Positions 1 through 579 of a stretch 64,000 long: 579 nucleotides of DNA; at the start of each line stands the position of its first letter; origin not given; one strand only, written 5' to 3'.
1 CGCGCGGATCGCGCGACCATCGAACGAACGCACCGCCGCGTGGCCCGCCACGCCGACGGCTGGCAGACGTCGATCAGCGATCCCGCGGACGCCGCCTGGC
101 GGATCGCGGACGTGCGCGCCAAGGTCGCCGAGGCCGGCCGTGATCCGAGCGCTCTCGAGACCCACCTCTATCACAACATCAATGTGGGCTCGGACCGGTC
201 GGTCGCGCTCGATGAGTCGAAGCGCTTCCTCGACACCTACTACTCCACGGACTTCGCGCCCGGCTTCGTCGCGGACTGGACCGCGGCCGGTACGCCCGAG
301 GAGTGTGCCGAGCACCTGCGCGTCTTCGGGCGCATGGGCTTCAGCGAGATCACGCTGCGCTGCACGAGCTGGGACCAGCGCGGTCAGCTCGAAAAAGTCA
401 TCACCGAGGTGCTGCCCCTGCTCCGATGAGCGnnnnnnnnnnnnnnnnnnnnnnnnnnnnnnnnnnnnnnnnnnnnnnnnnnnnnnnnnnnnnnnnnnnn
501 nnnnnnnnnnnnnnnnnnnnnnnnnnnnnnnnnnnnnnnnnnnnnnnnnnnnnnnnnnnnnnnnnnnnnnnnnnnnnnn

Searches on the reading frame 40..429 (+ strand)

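Call 13: search_protein_families(library=pfam, proteins=[window:40-429:+])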
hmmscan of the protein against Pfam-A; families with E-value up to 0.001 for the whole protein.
window:40-429:+ (129 aa): 1 family
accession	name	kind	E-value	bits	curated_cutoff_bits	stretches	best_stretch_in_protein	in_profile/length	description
PF00296.26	Bac_luciferase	-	3.7e-12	46.7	27.9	1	1-102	181-313/314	Luciferase-like monooxygenase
